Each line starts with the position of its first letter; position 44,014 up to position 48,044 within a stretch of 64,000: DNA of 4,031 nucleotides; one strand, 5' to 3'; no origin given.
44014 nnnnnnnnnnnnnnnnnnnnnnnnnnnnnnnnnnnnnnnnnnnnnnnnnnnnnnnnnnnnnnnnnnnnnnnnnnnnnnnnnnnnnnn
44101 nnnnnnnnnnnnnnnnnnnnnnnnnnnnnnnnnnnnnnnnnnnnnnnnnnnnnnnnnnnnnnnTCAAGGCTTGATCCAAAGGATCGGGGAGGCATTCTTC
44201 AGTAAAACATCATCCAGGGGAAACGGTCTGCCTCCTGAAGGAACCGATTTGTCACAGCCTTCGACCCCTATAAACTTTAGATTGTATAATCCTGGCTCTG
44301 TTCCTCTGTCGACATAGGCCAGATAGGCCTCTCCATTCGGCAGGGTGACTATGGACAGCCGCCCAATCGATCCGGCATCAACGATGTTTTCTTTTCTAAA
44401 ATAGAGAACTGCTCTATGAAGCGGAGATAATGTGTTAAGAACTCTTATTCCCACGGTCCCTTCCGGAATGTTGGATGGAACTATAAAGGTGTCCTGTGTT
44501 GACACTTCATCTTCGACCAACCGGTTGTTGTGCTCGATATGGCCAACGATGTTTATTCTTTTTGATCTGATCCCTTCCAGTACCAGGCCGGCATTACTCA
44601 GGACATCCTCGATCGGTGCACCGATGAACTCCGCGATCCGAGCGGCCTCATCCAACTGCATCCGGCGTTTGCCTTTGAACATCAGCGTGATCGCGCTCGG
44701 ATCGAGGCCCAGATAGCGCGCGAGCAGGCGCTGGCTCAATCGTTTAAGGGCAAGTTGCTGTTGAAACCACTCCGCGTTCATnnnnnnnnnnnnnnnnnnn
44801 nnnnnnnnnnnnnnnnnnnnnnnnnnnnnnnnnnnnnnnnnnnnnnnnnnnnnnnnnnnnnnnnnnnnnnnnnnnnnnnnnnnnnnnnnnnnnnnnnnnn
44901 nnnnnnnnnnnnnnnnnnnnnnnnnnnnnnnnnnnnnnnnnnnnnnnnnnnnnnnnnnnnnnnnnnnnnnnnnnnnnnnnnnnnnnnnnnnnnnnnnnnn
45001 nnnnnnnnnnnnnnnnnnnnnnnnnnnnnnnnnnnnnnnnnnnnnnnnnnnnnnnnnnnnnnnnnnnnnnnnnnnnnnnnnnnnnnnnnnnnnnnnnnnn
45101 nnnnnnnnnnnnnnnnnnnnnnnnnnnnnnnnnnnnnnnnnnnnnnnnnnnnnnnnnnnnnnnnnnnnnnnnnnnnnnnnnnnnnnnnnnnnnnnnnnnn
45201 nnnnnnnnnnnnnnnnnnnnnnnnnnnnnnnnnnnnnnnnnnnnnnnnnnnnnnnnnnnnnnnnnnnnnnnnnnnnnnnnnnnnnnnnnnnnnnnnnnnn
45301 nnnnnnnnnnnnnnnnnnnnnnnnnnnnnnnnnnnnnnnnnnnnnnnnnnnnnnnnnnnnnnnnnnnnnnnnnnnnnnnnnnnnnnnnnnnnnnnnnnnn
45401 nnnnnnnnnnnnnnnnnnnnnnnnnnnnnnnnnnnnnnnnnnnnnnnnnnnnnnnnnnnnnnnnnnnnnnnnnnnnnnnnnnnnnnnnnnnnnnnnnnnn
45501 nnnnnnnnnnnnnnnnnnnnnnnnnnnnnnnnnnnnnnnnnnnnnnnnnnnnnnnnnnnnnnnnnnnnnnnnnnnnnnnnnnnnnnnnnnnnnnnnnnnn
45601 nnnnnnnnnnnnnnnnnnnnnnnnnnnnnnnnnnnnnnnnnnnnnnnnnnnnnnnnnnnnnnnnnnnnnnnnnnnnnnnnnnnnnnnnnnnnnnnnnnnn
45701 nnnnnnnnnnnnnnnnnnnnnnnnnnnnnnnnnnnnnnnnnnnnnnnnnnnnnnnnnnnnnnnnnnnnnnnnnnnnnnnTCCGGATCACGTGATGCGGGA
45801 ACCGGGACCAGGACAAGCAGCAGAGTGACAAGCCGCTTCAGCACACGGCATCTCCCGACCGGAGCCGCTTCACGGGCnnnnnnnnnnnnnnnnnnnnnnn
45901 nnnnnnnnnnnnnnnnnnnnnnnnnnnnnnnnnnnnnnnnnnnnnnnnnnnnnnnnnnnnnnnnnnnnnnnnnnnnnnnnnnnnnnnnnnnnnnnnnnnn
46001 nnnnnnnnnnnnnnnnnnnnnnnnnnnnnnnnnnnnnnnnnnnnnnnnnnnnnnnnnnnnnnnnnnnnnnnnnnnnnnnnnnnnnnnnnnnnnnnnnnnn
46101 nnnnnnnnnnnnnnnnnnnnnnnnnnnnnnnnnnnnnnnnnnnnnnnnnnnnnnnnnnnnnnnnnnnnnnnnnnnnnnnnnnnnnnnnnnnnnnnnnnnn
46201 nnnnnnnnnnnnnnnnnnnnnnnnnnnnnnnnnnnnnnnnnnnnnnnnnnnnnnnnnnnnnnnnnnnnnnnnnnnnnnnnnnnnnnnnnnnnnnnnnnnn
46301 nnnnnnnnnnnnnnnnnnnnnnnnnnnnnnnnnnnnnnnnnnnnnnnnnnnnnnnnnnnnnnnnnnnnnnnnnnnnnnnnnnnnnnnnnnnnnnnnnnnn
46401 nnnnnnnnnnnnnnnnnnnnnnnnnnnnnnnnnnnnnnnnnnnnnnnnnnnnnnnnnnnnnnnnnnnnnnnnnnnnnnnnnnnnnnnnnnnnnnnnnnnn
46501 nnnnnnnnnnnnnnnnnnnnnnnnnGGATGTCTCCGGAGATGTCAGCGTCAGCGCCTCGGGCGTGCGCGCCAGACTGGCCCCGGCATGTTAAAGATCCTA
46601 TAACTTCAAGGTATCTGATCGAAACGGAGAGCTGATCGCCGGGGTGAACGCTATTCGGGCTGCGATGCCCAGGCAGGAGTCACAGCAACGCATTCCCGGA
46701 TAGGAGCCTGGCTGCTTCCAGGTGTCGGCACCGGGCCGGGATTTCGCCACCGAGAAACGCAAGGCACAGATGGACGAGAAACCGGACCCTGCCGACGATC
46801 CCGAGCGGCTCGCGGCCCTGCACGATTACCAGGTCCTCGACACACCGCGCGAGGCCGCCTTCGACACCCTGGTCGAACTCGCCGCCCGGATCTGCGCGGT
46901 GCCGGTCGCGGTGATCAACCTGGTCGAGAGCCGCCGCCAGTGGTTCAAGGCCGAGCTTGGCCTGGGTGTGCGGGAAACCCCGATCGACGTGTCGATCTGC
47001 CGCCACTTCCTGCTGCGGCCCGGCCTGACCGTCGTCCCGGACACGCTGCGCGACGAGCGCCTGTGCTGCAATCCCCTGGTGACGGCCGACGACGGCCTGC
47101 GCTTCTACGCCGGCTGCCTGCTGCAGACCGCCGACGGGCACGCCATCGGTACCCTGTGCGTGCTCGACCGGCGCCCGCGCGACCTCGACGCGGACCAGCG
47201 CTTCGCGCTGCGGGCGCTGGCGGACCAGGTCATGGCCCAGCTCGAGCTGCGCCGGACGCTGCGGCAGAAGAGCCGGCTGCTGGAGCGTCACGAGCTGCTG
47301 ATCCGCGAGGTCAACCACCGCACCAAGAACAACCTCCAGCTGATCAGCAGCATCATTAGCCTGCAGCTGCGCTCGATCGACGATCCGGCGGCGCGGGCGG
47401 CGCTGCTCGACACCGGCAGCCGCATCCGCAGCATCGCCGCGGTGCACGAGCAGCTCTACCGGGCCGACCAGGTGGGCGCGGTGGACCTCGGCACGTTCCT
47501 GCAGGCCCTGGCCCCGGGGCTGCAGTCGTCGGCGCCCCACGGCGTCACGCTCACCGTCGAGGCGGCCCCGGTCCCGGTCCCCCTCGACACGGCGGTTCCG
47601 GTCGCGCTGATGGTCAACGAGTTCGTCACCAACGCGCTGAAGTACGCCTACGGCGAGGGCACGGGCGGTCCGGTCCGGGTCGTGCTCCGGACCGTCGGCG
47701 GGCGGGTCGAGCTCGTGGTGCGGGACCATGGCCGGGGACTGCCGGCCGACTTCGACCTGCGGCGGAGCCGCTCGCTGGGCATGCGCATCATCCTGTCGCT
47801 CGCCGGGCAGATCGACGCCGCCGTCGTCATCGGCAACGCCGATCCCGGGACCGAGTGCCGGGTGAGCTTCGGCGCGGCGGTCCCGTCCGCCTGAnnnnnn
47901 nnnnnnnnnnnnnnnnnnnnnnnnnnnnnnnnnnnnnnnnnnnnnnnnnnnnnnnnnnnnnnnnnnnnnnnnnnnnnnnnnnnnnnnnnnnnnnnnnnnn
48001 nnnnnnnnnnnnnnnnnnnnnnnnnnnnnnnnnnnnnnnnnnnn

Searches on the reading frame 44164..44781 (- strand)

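Call 69: search_protein_families(library=pfam, proteins=[window:44164-44781:-], max_evalue=0.001)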
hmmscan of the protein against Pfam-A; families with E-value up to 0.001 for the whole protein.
window:44164-44781:- (205 aa): 3 families
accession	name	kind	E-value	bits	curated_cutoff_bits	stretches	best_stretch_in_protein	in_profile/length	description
PF01381.28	HTH_3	-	2.6e-06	27.8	23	1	12-59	7-54/55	Helix-turn-helix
PF13443.12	HTH_26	-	0.00015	22.4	22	1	8-61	4-58/63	Cro/C1-type HTH DNA-binding domain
PF13560.12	HTH_31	-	0.0008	20.1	27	0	14-59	14-60/64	Helix-turn-helix domain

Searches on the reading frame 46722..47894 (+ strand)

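Call 98: search_protein_families(library=pfam, proteins=[window:46722-47894:+], max_evalue=0.0001)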
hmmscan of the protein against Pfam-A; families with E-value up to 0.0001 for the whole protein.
window:46722-47894:+ (390 aa): 5 families
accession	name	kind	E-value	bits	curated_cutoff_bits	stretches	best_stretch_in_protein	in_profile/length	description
PF07568.18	HisKA_2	-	9.5e-23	80.5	22.3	1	196-270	1-75/76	Histidine kinase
PF01590.32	GAF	-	3.7e-10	40.9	22.4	1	43-174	2-133/133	GAF domain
PF13581.12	HATPase_c_2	-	1e-09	38.9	27.4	1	284-361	22-109/127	Histidine kinase-like ATPase domain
PF07536.20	HWE_HK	-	4.1e-09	37.5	22.8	1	196-262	1-64/83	HWE histidine kinase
PF02518.31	HATPase_c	-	1.9e-07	31.9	26.4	1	293-343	5-52/111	Histidine kinase-, DNA gyrase B-, and HSP90-like ATPase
